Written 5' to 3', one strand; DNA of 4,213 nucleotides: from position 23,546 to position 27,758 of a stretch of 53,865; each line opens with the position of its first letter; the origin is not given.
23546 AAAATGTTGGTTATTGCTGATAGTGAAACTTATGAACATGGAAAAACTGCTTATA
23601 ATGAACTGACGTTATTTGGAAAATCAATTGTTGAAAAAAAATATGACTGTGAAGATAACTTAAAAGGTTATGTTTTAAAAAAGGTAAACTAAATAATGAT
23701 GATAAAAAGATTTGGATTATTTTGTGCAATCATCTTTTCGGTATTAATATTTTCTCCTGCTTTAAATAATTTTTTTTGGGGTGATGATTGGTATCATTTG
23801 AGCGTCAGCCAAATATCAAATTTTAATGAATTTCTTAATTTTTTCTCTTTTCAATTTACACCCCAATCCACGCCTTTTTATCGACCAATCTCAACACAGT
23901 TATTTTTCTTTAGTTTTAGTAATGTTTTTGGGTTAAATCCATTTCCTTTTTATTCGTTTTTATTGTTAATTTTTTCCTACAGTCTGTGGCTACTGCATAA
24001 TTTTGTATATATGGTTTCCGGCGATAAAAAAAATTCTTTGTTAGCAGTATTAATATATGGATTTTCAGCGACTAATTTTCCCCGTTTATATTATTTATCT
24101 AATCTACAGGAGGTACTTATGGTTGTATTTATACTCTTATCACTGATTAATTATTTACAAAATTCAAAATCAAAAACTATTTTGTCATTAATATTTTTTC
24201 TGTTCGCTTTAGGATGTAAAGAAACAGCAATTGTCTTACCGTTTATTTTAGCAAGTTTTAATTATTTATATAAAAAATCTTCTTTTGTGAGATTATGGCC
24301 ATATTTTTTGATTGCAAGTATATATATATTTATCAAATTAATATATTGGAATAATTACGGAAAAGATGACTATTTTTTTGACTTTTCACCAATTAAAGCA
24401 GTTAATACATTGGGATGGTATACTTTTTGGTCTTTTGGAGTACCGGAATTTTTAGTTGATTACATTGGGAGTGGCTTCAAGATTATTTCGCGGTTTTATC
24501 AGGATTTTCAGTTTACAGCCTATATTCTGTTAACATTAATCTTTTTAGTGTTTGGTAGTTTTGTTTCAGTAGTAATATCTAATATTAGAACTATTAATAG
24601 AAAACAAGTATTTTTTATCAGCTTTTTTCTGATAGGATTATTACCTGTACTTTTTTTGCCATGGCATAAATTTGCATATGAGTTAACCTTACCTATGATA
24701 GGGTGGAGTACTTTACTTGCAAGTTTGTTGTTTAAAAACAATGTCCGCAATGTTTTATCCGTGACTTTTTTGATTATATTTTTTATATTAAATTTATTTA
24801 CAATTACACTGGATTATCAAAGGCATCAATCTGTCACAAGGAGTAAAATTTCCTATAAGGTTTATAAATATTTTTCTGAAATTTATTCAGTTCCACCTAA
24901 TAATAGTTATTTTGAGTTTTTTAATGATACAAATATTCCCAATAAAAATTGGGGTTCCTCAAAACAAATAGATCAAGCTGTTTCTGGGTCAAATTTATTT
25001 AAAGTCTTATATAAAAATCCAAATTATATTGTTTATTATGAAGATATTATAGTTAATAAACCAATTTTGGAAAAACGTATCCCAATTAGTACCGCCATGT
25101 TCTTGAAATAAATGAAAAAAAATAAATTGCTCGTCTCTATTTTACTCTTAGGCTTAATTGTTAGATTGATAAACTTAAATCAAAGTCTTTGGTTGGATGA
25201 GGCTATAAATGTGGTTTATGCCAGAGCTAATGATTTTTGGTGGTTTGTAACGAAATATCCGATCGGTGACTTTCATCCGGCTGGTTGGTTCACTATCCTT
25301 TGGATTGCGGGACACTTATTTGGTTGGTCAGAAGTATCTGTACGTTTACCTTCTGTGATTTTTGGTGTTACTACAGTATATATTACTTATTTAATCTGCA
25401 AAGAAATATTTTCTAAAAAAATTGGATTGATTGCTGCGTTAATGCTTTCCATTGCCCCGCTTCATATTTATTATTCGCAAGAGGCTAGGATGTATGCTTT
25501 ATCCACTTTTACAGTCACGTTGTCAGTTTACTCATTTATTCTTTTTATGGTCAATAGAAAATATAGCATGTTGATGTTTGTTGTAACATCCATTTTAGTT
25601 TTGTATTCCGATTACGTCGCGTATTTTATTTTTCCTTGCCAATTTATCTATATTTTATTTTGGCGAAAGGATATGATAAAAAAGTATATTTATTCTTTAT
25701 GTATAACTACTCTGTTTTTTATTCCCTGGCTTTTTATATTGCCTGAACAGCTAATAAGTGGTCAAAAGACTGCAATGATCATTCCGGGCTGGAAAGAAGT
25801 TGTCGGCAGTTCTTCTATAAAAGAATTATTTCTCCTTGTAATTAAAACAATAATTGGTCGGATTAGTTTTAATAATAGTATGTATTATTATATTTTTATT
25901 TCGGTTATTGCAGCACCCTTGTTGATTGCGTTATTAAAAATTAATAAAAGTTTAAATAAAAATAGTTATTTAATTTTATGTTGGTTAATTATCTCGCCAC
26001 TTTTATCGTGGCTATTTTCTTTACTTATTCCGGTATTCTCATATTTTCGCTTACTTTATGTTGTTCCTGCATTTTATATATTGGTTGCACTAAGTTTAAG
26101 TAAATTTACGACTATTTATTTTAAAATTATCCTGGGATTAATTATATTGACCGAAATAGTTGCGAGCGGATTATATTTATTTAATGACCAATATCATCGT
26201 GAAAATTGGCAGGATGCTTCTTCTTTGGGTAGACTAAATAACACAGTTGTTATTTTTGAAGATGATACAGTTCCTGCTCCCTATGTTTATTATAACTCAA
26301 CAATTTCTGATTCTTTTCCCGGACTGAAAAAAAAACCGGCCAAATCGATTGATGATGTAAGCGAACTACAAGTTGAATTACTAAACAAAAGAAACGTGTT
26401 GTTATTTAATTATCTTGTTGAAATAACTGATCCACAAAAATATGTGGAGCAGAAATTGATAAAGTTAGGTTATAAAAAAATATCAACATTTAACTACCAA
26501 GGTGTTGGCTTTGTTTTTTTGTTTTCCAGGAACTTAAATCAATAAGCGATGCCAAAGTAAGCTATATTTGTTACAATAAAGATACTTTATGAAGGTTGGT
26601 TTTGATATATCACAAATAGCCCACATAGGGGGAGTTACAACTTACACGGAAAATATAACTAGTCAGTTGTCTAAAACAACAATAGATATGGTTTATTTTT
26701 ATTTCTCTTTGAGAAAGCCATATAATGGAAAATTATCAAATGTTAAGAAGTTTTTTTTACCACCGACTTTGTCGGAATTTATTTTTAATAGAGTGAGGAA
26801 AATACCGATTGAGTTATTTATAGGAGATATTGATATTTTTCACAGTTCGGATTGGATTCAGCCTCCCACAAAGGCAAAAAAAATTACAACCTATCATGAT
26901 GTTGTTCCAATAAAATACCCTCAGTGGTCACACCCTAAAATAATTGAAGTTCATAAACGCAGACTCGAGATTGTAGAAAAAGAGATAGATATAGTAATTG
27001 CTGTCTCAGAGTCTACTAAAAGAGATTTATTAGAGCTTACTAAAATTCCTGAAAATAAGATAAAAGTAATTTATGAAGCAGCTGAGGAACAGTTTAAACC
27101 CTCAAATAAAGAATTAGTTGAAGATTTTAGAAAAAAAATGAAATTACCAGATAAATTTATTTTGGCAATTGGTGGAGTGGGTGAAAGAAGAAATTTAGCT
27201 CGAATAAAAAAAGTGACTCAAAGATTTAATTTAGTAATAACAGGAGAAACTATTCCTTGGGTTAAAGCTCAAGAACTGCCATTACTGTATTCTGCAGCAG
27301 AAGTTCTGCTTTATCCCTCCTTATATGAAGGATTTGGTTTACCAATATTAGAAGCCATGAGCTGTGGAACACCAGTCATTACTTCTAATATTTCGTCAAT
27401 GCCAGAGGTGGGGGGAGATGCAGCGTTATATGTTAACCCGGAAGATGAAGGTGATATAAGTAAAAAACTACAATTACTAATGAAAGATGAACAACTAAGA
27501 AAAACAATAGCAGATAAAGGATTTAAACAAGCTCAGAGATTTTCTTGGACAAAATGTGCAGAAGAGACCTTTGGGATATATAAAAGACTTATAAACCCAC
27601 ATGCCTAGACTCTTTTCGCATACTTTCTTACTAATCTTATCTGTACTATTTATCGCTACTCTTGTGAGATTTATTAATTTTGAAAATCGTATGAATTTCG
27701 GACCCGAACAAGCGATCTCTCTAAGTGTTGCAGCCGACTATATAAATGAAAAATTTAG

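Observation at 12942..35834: Eight divergent GT-C-like polytopic membrane proteins in one locus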

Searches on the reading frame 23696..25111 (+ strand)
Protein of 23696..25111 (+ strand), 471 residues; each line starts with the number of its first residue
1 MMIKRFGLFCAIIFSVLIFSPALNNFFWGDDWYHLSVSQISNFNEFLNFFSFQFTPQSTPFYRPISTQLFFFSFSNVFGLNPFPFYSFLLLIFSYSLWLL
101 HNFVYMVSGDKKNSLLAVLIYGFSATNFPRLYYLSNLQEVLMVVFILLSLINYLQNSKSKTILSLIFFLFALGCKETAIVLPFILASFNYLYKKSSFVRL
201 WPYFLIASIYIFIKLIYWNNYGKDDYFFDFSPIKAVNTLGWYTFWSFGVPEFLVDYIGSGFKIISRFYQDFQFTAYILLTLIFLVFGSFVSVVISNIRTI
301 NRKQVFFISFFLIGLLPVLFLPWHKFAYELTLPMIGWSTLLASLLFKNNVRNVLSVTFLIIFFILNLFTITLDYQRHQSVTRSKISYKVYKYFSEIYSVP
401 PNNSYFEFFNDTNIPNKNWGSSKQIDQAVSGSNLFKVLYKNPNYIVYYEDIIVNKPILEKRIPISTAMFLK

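Call 3: search_protein_families(library=pfam, proteins=[window:23696-25111:+], max_evalue=0.1)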
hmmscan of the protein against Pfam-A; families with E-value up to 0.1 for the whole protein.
window:23696-25111:+ (471 aa): 0 families

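Call 4: search_protein_families(library=ncbifam, proteins=[window:23696-25111:+], max_evalue=0.1)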
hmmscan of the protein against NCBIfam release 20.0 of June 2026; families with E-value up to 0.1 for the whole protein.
window:23696-25111:+ (471 aa): 0 families

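Call 13: find_encoding_contigs(protein=window:23696-25111:+, flank=10000, max_places=6)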
Protein window:23696-25111:+ (471 aa): no gene with exactly this product is on record in the collection.
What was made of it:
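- Tried and rejected: An exact look-up of M5 in the contig index found nothing (call 13).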

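Call 15: find_homologous_proteins(query=window:23696-25111:+, max_evalue=0.001)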
Query window:23696-25111:+ (471 aa): 209 proteins with E <= 0.001 among 8000 candidates; the best 120 are listed.
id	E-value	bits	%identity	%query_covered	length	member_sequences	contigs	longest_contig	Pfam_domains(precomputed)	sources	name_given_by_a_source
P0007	0.0e+0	1022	100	100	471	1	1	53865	-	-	-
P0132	1.5e-233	794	78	100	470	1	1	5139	-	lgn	-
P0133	4.9e-207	707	71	100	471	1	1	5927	-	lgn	-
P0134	2.1e-198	678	67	100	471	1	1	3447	-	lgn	-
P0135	1.3e-196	673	68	100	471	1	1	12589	-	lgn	-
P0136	3.1e-165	569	58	100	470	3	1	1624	PF13231.13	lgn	-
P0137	3.4e-160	552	57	99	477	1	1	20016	-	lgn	-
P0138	5.2e-133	463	50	96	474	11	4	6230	PF13231.13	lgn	-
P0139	2.5e-131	457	48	98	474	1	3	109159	PF13231.13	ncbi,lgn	-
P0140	3.6e-129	450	48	100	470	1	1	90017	-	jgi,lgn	jgi:hypothetical protein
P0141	1.3e-128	448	49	100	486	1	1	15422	PF13231.13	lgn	-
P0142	5.4e-127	443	47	96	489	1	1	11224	-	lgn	-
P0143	6.4e-127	443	47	100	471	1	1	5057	-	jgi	jgi:hypothetical protein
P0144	8.8e-127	442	50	100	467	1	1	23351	-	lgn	-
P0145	7.1e-125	436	47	96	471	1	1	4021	-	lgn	-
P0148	3.8e-122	427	47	100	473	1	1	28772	-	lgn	-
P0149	1.4e-121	425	47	100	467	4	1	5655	PF13231.13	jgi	-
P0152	1.2e-119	419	47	99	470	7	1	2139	PF13231.13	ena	-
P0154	7.4e-119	416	47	99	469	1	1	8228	PF13231.13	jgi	-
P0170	9.7e-113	396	46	99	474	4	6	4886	PF13231.13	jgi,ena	-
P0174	2.8e-112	394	47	100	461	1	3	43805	PF13231.13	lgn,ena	-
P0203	1.1e-106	376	43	98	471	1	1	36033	PF13231.13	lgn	-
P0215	1.9e-104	369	42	97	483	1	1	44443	PF13231.13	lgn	-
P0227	1.8e-103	365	44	99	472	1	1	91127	PF13231.13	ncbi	-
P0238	1.6e-101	359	43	95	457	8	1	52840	PF13231.13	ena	-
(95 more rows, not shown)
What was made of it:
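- M5 family: 13 of 119 listed homologues carry PMT_2 (call 15).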

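Call 72: find_encoding_contigs(protein=P0148, flank=10000, max_places=2)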
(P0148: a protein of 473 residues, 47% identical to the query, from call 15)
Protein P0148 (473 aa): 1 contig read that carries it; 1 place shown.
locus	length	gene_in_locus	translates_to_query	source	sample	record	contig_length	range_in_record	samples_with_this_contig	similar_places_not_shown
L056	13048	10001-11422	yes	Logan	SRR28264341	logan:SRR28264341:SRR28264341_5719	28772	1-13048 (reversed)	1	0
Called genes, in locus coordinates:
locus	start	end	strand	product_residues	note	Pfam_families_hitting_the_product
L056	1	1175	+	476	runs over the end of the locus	PF00535:Glycos_transf_2, PF13641:Glyco_tranf_2_3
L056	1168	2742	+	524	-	PF00534:Glycos_transf_1, PF13692:Glyco_trans_1_4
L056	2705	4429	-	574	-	-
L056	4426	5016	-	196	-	PF13489:Methyltransf_23, PF08241:Methyltransf_11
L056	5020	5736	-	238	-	PF00535:Glycos_transf_2, PF10111:Glyco_tranf_2_2, PF13641:Glyco_tranf_2_3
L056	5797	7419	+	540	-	-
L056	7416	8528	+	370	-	-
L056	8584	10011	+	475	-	PF13231:PMT_2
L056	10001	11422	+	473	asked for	-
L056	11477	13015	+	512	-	PF13231:PMT_2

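Call 73: find_encoding_contigs(protein=P0135, flank=10000, max_places=2)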
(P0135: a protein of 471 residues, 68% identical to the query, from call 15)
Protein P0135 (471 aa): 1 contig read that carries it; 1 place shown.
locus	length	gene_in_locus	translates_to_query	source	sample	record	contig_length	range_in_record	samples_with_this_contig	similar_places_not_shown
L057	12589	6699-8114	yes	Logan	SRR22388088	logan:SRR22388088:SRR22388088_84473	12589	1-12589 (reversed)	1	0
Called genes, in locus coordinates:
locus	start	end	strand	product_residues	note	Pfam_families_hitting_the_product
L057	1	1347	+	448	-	?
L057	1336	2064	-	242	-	PF00535:Glycos_transf_2, PF10111:Glyco_tranf_2_2 (weak), PF13641:Glyco_tranf_2_3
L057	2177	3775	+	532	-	-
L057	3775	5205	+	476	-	PF02310:B12-binding, PF04055:Radical_SAM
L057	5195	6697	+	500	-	-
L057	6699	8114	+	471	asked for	-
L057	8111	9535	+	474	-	PF13231:PMT_2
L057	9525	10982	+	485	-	-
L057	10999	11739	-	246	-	PF13489:Methyltransf_23, PF13649:Methyltransf_25 (faint), PF08241:Methyltransf_11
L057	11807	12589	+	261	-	?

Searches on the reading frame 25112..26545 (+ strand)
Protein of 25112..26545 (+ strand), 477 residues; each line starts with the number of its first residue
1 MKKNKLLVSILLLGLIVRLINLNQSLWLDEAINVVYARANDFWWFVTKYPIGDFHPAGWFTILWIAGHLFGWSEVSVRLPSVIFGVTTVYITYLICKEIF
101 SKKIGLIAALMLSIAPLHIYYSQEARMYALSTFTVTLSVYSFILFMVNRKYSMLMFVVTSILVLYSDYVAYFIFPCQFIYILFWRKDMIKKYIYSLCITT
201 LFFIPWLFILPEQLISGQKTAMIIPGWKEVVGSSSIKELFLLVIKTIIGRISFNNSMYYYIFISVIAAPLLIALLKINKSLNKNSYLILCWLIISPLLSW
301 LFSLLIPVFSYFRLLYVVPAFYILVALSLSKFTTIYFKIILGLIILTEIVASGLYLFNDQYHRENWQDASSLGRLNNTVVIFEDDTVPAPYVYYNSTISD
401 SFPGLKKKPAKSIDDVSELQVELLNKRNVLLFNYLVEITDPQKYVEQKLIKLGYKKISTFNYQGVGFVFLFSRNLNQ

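Call 3: search_protein_families(library=pfam, proteins=[window:25112-26545:+], max_evalue=0.1)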
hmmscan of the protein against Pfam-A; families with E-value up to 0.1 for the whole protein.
window:25112-26545:+ (477 aa): 1 family
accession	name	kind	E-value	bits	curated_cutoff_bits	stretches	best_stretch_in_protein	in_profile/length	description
PF13231.12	PMT_2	-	9.8e-13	49.1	26.1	1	55-207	2-158/160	Dolichyl-phosphate-mannose-protein mannosyltransferase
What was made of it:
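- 25112..26545 (+): M6: 477-aa GT-C, a PMT_2 family member. Pfam PMT_2, E 1e-12, 49.1 bits against a cutoff of 26.1 (call 3).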

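Call 4: search_protein_families(library=ncbifam, proteins=[window:25112-26545:+], max_evalue=0.1)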
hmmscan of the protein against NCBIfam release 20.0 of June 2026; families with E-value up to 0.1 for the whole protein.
window:25112-26545:+ (477 aa): 2 families
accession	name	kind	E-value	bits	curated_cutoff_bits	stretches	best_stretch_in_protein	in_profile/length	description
TIGR03663.1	TIGR03663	subfamily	1.6e-07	30.7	126.25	1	6-187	3-186/435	flippase activity-associated protein Agl23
TIGR04154.1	archaeo_STT3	subfamily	2.8e-05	22.7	450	1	79-120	100-141/831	oligosaccharyl transferase, archaeosortase A system-associated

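Call 10: search_solved_structures(query=window:25112-26545:+, max_evalue=10)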
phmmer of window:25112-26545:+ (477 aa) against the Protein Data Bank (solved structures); distinct sequences matched with E-value up to 10: 0.

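Call 52: search_solved_structures(query=A6, max_evalue=10, show_alignments=2)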
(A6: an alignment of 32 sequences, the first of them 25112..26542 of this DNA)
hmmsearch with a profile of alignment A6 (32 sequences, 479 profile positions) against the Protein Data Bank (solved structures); distinct sequences matched with E-value up to 10: 0.

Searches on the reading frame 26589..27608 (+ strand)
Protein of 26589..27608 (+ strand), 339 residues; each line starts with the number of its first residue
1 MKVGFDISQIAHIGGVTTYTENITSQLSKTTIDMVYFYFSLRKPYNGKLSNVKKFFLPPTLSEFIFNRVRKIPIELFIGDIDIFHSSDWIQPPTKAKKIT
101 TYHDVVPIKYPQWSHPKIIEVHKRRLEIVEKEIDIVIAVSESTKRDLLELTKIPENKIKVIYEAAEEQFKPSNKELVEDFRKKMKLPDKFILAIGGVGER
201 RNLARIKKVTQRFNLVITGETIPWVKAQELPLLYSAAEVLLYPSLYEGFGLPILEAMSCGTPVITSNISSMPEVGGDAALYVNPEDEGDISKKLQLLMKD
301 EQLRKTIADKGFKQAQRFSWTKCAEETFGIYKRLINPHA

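Call 6: search_protein_families(library=pfam, proteins=[window:26589-27608:+], max_evalue=0.001)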
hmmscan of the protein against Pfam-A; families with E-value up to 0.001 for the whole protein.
window:26589-27608:+ (339 aa): 5 families
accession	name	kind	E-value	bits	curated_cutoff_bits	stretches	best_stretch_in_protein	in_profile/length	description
PF00534.26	Glycos_transf_1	-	1.3e-22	80.5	26.4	1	176-313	33-171/172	Glycosyl transferases group 1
PF13692.12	Glyco_trans_1_4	-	3.2e-19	70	27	1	176-300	20-142/142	Glycosyl transferases group 1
PF13439.12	Glyco_transf_4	-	4.6e-14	53.2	28.5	1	13-162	1-163/170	Glycosyltransferase Family 4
PF13524.12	Glyco_trans_1_2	-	5.5e-08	33.3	25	1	211-317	13-132/144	Glycosyl transferase-like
PF20706.3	GT4-conflict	-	1.3e-06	28.1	26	1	229-269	274-314/385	Family 4 Glycosyltransferase in conflict systems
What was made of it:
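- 26589..27608 (+): GT4 glycosyltransferase between M6 and M7. Pfam Glycos_transf_1 and Glyco_transf_4 (call 6).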

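Call 82: search_protein_families(library=ncbifam, proteins=[window:26589-27608:+], max_evalue=0.00001)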
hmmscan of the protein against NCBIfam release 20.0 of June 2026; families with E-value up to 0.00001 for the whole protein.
window:26589-27608:+ (339 aa): 23 families
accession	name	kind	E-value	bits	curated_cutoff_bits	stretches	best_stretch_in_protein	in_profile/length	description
TIGR04047.1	MSMEG_0565_glyc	hypoth_equivalog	5.1e-24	85.1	259.85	1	215-332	259-372/373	MSMEG_0565 family glycosyltransferase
TIGR02149.1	glgA_Coryne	subfamily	3.2e-23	82.5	302.4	1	225-334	272-390/391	glycogen synthase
TIGR03449.1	mycothiol_MshA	equivalog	1.3e-18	67.2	462.5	1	222-335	289-404/406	D-inositol-3-phosphate glycosyltransferase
TIGR03999.1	thiol_BshA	equivalog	1.9e-18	66.6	273.7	1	228-335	264-374/375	N-acetyl-alpha-D-glucosaminyl L-malate synthase BshA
TIGR03088.1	stp2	hypoth_equivalog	1.5e-14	53.8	409.05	1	226-334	262-373/374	TIGR03088 family PEP-CTERM/XrtA system glycosyltransferase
NF038295.1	EPS_HpsP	equivalog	4.6e-14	52.2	550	1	149-334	199-387/388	hormogonium polysaccharide biosynthesis glycosyltransferase HpsP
NF050063.1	ProtGlycPglJ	equivalog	1.2e-13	51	500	1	235-327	264-359/363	N-acetylgalactosamine-N,N'-diacetylbacillosaminyl-diphospho-undecaprenol 4-alpha-N-acetylgalactosaminyltransferase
NF038298.1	EPS_HpsO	equivalog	2.2e-11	43.2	575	1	247-335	299-388/388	hormogonium polysaccharide biosynthesis glycosyltransferase HpsO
NF041010.1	glycosy_Agl16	equivalog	4.7e-11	42.2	575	1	191-334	208-351/352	glycosylation protein Agl16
NF053787.1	GlcN_PG_synth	equivalog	5.8e-11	41.8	480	1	224-335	249-360/361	N-acetylglucosaminyl phosphatidylglycerol synthase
TIGR04157.1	glyco_rSAM_CFB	subfamily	7.8e-11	41.6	400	1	98-203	134-242/406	TIGR04157 family glycosyltransferase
NF041876.1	EPS_EpsE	equivalog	8.5e-11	41.7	400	1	225-325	284-387/389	exopolysaccharide biosynthesis GT4 family glycosyltransferase EpsE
NF038229.1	Glyco4_Geo_Pelo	equivalog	3.7e-10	39.4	400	1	225-335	226-337/338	GPMC system family 4 glycosyltransferase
NF047880.1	glyco_SdgA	exception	5e-10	38.5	800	1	128-323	286-479/488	serine-aspartate repeat adhesin O-glycosyltransferase SdgA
NF049987.1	DaglGlyslTfaseDgs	equivalog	1.1e-09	37.7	500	1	234-336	229-329/332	processive diacylglycerol alpha-glucosyltransferase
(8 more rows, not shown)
